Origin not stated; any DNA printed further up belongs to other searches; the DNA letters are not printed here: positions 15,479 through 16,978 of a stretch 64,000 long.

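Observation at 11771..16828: Operon of four tandem paralogs of an unrecognised secreted cysteine-rich protein family, two copies frameshifted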

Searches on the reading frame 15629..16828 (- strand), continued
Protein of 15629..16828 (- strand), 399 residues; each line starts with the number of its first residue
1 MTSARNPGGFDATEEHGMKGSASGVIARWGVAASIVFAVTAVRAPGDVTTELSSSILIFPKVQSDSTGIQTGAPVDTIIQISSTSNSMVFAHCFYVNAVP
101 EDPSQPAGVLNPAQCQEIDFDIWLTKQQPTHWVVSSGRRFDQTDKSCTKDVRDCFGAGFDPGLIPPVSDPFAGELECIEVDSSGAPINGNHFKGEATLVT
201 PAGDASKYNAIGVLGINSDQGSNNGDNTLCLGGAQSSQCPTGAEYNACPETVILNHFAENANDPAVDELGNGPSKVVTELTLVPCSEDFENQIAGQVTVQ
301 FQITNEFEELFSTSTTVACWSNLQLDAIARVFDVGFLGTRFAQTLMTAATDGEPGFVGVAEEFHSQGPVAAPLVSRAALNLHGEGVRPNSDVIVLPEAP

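Call 28: find_related_loci(query=A1, collection=genome_contigs, flank=8000)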
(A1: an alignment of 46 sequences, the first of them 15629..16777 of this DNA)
Query A1 (382 aa) in genome_contigs; peptide patterns used: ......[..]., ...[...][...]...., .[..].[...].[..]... (x = any residue, [..] = any of these).
294 stretches matched a pattern; 198 encode a relative of the query (tblastn E <= 1e-3); the best 80 are kept; 70 distinct loci.
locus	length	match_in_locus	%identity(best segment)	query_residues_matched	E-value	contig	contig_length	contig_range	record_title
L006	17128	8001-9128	66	3-379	9e-161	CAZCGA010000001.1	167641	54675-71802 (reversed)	MAG TPA_asm: uncultured Candidatus Binatia bacterium isolate SRP119689_co1_8 genome assembly, contig: NODE_50_length_167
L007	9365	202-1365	65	3-381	1e-158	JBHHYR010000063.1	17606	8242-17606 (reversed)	MAG: Candidatus Binatia bacterium isolate Maj_2_bin.38 NODE_1639_length_17606_cov_6.429491, whole genome shotgun sequenc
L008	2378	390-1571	61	1-380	2e-166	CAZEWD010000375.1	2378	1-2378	MAG TPA_asm: uncultured Candidatus Binatia bacterium isolate SRP263991_co5_163 genome assembly, contig: NODE_94914_lengt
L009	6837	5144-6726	62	3-380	3e-155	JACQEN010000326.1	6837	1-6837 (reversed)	MAG: Deltaproteobacteria bacterium isolate NC_groundwater_1022_Pr1_S-0.65um_62_10 Montesol18_Sp65_coassembly_scaffold_15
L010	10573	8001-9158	63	3-381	1e-153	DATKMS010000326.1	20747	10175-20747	MAG TPA_asm: Candidatus Margulisiibacteriota bacterium isolate SMAG_U14717 k141_1725112, whole genome shotgun sequence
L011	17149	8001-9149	62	3-379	8e-153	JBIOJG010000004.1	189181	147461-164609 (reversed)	MAG: Candidatus Binatia bacterium isolate GcC5-6 k141_760991_length_189181_cov_139.0000, whole genome shotgun sequence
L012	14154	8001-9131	59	3-378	7e-143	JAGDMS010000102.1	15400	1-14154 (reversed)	MAG: Deltaproteobacteria bacterium isolate CTSoil_040 scaffold_1664, whole genome shotgun sequence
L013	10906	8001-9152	61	3-381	2e-142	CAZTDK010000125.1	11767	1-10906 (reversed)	MAG TPA_asm: uncultured Candidatus Binatia bacterium isolate binchicken_co54_374 genome assembly, contig: NODE_9891_leng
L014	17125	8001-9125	59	1-378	9e-141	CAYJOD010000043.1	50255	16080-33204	MAG TPA_asm: uncultured Candidatus Binatia bacterium isolate ERP124720_co1_58 genome assembly, contig: NODE_974_length_5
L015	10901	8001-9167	58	1-380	8e-141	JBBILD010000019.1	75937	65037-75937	MAG: Myxococcales bacterium isolate SLS170214_bin_200 NODE_222_length_75937_cov_2.86441, whole genome shotgun sequence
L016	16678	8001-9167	60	3-379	3e-140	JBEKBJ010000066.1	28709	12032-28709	MAG: Candidatus Binatia bacterium isolate SPRUCE 133 SPRUCE_133_66, whole genome shotgun sequence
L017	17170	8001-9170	58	6-380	1e-139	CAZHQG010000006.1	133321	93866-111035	MAG TPA_asm: uncultured Candidatus Binatia bacterium isolate binchicken_co40_104 genome assembly, contig: NODE_160_lengt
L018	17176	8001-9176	58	6-380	2e-139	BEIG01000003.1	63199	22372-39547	Bacterium HR30 DNA, contig: NODE_195_3, isolate: HRbin30, whole genome shotgun sequence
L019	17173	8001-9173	57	1-380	6e-139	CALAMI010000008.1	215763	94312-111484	MAG: Candidatus Binatia bacterium isolate R1_Bin_MAXBIN__076_sub_1 genome assembly, contig: c_000000149942, whole genome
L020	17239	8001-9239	54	1-382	9e-138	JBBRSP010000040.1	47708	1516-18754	MAG: Candidatus Binatia bacterium isolate La2_metabat2.097 La2_metabat2.097_K_1127201L47708_cov_25.1820, whole genome sh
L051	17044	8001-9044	49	17-368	8e-86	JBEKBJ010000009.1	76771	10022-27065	MAG: Candidatus Binatia bacterium isolate SPRUCE 133 SPRUCE_133_9, whole genome shotgun sequence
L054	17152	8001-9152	43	30-370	7e-81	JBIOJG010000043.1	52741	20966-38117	MAG: Candidatus Binatia bacterium isolate GcC5-6 k141_755407_length_52741_cov_81.0199, whole genome shotgun sequence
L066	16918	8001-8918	48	13-330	8e-77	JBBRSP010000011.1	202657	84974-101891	MAG: Candidatus Binatia bacterium isolate La2_metabat2.097 La2_metabat2.097_K_809883L202657_cov_24.4220, whole genome sh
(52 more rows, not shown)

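Call 34: search_protein_families(library=pfam, proteins=[L051:1688-4798:+, L051:4789-6081:+, L051:5994-7637:+, L054:2533-4398:-, L054:4395-6143:-, L054:6249-7616:-, L054:10707-13040:-, L054:12961-14277:-, L066:10357-12312:+, L051:14885-16495:-], max_evalue=0.001)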
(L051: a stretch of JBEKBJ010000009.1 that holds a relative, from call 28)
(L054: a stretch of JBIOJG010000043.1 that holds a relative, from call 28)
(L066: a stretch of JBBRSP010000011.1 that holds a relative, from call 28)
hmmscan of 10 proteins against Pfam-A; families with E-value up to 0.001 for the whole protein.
L051:1688-4798:+ (1036 aa): 2 families
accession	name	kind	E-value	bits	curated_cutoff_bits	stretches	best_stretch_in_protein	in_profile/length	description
PF23416.1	DUF7107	-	1e-05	26.2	24.6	1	569-616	1-46/48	Domain of unknown function (DUF7107)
PF07676.18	PD40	-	9.4e-05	22.7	20.9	0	239-275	9-38/38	WD40-like Beta Propeller Repeat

L051:4789-6081:+ (430 aa): 1 family
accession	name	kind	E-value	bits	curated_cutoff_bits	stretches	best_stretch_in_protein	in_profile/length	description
PF23416.1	DUF7107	-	5.3e-05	23.9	24.6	0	272-313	1-47/48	Domain of unknown function (DUF7107)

L051:5994-7637:+ (547 aa): 4 families
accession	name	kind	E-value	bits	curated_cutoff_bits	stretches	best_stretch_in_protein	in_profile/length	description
PF03721.20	UDPG_MGDP_dh_N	-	2.9e-41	141.5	27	1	117-300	3-181/187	UDP-glucose/GDP-mannose dehydrogenase family, NAD binding domain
PF00984.24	UDPG_MGDP_dh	-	2.4e-31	108.1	25.4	1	321-411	2-93/94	UDP-glucose/GDP-mannose dehydrogenase family, central domain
PF03720.21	UDPG_MGDP_dh_C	-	1.3e-22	80.5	30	1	438-534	1-101/103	UDP-glucose/GDP-mannose dehydrogenase family, UDP binding domain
PF03446.21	NAD_binding_2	-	2.4e-07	31.3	21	1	117-258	2-111/161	NAD binding domain of 6-phosphogluconate dehydrogenase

L054:2533-4398:- (621 aa): 6 families
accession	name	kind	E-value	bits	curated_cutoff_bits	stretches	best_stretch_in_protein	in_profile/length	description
PF00664.28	ABC_membrane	-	6.6e-49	167.5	28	1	43-312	2-273/274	ABC transporter transmembrane region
PF00005.33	ABC_tran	-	2.4e-32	112.8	25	1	380-529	1-137/137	ABC transporter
PF02463.25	SMC_N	-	2.5e-06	27.5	40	1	488-573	135-213/220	RecF/RecN/SMC N terminal domain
PF13401.12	AAA_22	-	0.0001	23.1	27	1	393-546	8-104/130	AAA domain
PF13191.12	AAA_16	-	0.00036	21.5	32.6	0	391-544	25-157/167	AAA ATPase domain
PF13304.12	AAA_21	-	0.0009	19.8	27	0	394-459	3-71/304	AAA domain, putative AbiEii toxin, Type IV TA system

L054:4395-6143:- (582 aa): 2 families
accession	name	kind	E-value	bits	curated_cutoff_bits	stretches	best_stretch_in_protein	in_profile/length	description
PF00664.28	ABC_membrane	-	7.1e-49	167.4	28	1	21-288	4-273/274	ABC transporter transmembrane region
PF00005.33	ABC_tran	-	6.5e-31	108.2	25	1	354-502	1-136/137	ABC transporter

L054:6249-7616:- (455 aa): 2 families
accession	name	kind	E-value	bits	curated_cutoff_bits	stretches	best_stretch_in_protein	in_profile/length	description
PF13517.12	FG-GAP_3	-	9e-46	154.8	26.9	6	224-285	1-60/61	FG-GAP-like repeat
PF01839.29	FG-GAP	-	1.8e-24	85.6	22.1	1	269-288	3-22/37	FG-GAP repeat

L054:10707-13040:- (777 aa): 3 families
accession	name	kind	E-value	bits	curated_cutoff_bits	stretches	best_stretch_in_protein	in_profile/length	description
PF04453.20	LptD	-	4e-28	99.2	22.4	1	319-661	1-342/384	LPS transport system D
PF19838.5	LptD_2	-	1.2e-16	60.9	22.5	2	212-338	9-136/464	LptD protein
PF03968.19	LptD_N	-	5e-09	36.8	20.4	1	69-149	2-94/113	LptA/(LptD N-terminal domain) LPS transport protein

L054:12961-14277:- (438 aa): 2 families
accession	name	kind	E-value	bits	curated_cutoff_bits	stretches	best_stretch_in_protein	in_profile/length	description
PF02875.26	Mur_ligase_C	-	2.8e-16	60.9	28.4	1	290-408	1-126/127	Mur ligase, glutamate ligase domain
PF08245.18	Mur_ligase_M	-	7.8e-13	49.3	24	1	48-264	1-199/200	Mur ligase middle domain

L066:10357-12312:+ (651 aa): 3 families
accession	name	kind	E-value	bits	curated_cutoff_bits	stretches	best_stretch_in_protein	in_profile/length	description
PF02784.22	Orn_Arg_deC_N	-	7.3e-41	140.6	23.4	1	111-361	17-247/247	Pyridoxal-dependent decarboxylase, pyridoxal binding domain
PF17810.6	Arg_decarb_HB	-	4.7e-25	88.1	23.3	1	387-467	2-83/84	Arginine decarboxylase helical bundle domain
PF17944.6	Arg_decarbox_C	-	2.9e-14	53.8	23.3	1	595-648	1-51/51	Arginine decarboxylase C-terminal helical extension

L051:14885-16495:- (536 aa): 7 families
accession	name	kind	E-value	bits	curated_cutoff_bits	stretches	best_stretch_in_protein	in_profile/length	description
PF02786.22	CPSase_L_D2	-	1.2e-79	267.2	19.8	1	148-355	1-209/211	Carbamoyl-phosphate synthase L chain, ATP binding domain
PF00289.28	Biotin_carb_N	-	2.4e-48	163.6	25.5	1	34-143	1-110/110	Biotin carboxylase, N-terminal domain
PF02785.25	Biotin_carb_C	-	1.7e-40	137.9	32.4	1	369-475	1-107/108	Biotin carboxylase C-terminal domain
PF02222.28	ATP-grasp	-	3.6e-14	53.3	27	1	157-325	4-162/179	ATP-grasp domain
PF07478.18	Dala_Dala_lig_C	-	1.5e-12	47.9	24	1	155-324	1-174/204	D-ala D-ala ligase C-terminus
PF08443.16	RimK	-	3.2e-07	30.6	21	1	172-346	25-185/188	RimK-like ATP-grasp domain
PF14397.11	ATPgrasp_ST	-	0.0007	19.3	31.4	0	141-237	14-121/278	Sugar-transfer associated ATP-grasp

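Call 35: find_encoding_contigs(protein=P0001, flank=10000, max_places=2)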
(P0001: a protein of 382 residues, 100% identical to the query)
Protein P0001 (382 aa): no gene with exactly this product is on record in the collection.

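Call 63: search_protein_families(library=phrogs, proteins=[window:15629-16777:-], max_evalue=0.1)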
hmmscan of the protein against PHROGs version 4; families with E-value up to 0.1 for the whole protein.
window:15629-16777:- (382 aa): 0 families

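Call 80: search_protein_families(library=ncbifam, proteins=[P0122, P0150, P0183, P0221, P0132, P0157], max_evalue=0.1)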
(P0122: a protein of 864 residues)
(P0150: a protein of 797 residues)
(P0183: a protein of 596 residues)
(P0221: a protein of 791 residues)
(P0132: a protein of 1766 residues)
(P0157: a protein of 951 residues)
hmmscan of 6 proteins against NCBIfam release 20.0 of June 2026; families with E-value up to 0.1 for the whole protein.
P0122 (864 aa): 0 families

P0150 (797 aa): 0 families

P0183 (596 aa): 0 families

P0221 (791 aa): 0 families

P0132 (1766 aa): 1 family
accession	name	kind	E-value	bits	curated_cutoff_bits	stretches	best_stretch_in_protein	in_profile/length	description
NF041410.1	XopAW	subfamily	0.0011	18.9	120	1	36-85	113-163/235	XopAW family type III secretion system calcium-binding effector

P0157 (951 aa): 1 family
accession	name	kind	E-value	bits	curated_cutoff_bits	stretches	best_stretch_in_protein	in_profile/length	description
NF041410.1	XopAW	subfamily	0.0012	18.6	120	1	681-746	113-170/235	XopAW family type III secretion system calcium-binding effector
